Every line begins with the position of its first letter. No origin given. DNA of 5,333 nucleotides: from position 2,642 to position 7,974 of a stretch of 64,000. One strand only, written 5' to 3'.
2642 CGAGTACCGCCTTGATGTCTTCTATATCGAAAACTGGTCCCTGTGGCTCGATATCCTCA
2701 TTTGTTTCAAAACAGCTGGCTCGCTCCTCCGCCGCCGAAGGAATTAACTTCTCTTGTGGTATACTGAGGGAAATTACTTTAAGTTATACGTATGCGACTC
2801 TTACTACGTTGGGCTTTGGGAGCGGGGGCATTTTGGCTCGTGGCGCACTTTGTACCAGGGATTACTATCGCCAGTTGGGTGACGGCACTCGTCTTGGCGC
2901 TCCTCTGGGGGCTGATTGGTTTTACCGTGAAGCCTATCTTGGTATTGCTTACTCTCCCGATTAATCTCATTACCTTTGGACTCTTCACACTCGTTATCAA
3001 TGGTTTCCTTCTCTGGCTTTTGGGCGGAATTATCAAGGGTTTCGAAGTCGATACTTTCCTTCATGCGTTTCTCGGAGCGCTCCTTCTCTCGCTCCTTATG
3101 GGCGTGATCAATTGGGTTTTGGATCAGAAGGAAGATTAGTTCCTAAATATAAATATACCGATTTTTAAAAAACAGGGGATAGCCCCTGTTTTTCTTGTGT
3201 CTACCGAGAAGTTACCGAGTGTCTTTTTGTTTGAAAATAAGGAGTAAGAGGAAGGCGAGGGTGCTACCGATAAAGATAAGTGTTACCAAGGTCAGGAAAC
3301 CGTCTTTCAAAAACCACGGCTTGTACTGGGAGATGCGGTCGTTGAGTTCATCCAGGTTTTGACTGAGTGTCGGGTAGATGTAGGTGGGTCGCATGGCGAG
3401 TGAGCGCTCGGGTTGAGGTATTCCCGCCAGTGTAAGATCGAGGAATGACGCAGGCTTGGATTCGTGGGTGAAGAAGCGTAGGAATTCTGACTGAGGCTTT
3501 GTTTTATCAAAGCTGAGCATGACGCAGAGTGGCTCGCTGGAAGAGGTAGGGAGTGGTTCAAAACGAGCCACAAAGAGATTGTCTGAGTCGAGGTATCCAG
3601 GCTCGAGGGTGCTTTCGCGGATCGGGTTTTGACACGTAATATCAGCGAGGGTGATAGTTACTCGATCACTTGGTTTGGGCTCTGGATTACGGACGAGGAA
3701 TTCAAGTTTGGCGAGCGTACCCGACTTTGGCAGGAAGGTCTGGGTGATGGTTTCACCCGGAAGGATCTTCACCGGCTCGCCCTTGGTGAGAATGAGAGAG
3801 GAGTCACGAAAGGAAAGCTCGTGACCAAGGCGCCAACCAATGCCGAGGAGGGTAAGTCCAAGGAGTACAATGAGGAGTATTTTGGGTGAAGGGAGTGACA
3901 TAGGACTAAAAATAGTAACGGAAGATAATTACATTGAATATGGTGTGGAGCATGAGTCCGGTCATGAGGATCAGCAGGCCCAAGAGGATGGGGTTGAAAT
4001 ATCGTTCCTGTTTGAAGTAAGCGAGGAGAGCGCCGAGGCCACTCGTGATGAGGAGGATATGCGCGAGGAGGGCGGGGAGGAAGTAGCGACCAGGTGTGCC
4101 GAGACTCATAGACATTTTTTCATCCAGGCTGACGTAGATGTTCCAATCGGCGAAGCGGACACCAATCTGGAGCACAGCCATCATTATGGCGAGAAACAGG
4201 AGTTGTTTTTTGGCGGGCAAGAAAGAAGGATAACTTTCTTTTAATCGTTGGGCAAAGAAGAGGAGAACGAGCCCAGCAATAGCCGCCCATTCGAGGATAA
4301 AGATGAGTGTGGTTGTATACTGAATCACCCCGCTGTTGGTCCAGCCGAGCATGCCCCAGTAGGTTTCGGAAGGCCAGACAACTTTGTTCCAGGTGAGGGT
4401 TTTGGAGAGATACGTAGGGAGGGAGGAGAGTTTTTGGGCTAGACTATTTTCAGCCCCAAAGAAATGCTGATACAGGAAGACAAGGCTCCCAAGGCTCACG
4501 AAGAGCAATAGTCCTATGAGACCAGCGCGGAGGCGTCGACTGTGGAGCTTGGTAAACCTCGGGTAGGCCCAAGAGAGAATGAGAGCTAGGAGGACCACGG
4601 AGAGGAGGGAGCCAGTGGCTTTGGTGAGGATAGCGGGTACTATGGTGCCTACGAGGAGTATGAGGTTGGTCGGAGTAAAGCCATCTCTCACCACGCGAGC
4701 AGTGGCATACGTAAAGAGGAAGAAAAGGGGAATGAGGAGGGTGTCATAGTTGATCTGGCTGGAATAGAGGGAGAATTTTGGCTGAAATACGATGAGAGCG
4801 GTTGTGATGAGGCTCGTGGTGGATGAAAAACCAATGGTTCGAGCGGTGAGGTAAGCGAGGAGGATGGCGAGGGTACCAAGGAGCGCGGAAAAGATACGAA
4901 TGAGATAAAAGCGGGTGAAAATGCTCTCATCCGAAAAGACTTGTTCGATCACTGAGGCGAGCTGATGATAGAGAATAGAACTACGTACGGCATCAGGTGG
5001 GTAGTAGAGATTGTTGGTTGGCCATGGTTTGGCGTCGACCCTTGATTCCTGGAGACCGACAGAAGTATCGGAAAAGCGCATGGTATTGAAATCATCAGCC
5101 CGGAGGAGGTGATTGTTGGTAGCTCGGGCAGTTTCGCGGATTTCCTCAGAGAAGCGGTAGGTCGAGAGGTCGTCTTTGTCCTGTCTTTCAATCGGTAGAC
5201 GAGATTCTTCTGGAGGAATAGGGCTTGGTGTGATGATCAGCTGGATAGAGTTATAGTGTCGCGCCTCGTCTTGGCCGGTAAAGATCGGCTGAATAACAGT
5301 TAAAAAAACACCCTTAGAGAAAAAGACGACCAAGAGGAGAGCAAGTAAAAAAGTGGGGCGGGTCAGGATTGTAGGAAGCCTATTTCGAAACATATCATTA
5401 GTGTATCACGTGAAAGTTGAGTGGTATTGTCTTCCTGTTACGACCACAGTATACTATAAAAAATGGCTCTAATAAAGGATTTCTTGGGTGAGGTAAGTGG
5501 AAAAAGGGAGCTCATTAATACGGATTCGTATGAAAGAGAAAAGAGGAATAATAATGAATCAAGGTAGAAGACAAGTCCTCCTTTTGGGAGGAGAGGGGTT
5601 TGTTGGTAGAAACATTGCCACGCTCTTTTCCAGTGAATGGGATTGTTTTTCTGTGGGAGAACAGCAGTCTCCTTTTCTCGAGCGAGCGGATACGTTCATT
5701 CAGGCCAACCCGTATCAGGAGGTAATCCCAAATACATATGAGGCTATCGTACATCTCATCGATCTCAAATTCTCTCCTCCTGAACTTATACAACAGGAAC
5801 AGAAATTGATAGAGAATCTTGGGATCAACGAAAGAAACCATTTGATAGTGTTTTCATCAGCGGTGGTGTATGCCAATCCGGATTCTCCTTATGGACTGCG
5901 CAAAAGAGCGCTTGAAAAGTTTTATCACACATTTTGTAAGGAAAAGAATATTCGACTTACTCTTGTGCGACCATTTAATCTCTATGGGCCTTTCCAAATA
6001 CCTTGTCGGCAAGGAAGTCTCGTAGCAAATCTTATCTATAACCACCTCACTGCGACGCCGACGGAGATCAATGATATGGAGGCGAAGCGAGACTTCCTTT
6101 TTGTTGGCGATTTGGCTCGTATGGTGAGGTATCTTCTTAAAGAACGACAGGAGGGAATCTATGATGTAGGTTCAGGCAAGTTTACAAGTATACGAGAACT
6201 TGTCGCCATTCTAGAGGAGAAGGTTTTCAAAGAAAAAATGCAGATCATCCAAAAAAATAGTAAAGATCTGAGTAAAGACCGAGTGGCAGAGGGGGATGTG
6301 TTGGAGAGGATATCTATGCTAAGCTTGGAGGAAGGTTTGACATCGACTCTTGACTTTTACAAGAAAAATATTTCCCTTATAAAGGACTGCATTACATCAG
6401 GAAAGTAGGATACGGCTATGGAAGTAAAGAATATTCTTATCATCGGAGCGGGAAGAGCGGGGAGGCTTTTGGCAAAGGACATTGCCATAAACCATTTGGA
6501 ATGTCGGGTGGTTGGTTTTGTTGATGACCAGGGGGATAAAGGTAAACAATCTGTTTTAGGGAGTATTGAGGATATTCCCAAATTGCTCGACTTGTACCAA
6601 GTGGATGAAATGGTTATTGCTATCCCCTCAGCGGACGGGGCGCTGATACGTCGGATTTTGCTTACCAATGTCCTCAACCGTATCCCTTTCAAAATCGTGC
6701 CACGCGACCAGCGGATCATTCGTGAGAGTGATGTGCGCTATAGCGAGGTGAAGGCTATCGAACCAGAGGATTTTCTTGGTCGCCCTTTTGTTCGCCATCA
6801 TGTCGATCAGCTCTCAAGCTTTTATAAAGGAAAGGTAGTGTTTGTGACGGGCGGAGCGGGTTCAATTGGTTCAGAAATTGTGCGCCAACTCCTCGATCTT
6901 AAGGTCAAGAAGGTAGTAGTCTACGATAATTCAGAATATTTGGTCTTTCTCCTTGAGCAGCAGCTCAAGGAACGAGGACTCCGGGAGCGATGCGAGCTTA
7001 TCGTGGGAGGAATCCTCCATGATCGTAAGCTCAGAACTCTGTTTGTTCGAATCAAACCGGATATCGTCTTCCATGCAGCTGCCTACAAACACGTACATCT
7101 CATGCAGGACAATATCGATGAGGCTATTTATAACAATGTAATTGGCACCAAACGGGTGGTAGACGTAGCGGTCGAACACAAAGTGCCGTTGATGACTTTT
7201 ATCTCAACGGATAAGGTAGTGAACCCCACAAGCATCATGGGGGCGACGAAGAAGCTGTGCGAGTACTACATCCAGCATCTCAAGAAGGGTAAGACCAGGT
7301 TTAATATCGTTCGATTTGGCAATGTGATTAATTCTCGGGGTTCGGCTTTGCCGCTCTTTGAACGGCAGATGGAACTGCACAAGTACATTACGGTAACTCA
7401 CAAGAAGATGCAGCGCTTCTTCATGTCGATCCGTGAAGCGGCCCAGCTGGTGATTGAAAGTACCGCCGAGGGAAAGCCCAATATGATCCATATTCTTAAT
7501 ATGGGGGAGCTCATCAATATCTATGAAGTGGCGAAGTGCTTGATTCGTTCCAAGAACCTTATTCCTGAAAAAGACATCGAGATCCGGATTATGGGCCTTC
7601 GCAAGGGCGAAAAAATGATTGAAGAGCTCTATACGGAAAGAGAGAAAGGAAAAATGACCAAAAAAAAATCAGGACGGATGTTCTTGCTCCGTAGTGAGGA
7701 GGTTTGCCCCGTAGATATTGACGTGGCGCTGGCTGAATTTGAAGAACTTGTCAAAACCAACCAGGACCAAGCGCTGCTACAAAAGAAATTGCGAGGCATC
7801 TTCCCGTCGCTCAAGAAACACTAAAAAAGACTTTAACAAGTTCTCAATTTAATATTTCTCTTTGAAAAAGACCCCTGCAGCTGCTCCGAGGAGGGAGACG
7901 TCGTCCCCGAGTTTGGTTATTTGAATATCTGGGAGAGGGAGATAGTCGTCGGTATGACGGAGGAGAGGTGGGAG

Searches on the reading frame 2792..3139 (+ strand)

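Call 32: search_protein_families(library=pfam, proteins=[window:2792-3139:+], max_evalue=1)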
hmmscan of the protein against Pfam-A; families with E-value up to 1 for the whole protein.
window:2792-3139:+ (115 aa): 2 families
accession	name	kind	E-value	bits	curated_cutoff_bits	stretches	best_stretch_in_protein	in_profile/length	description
PF04020.18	Phage_holin_4_2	-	8e-29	100.8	28.8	1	1-102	1-102/105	Mycobacterial 4 TMS phage holin, superfamily IV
PF23523.1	Microp_apicomplexa_13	-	0.63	10.3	27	1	22-48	13-39/68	Apicomplexa microprotein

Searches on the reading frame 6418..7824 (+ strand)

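Call 6: search_protein_families(library=pfam, proteins=[window:6418-7824:+], max_evalue=0.001)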
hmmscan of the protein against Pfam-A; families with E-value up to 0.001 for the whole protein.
window:6418-7824:+ (468 aa): 10 families
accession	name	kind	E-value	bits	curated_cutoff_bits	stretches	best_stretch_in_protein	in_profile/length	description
PF02719.21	Polysacc_synt_2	-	8.6e-91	304.6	20.2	1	141-416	1-285/293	Polysaccharide biosynthesis protein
PF01370.27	Epimerase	-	6.3e-19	68.8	20.9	1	141-346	1-222/240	NAD dependent epimerase/dehydratase family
PF16363.11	GDP_Man_Dehyd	-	6.1e-14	52.7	27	1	142-266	1-131/332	GDP-mannose 4,6 dehydratase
PF01073.25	3Beta_HSD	-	3.5e-13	49.7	22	1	143-271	2-123/280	3-beta hydroxysteroid dehydrogenase/isomerase family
PF04321.23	RmlD_sub_bind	-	9.9e-13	48.2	27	1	141-378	3-230/287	RmlD substrate binding domain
PF07993.18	NAD_binding_4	-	4.1e-09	36.4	20.1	1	143-271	1-143/258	Male sterility protein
PF01488.26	Shikimate_DH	-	2.8e-05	24.7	24.3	0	134-252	9-113/138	Shikimate / quinate 5-dehydrogenase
PF13727.12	CoA_binding_3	-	0.00035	21.1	25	1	5-81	79-161/175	CoA-binding domain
PF00106.31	adh_short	-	0.00042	20.3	26.6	1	139-246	1-114/195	short chain dehydrogenase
PF17836.7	PglD_N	-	0.00051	21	23.4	0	5-69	1-65/78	PglD N-terminal domain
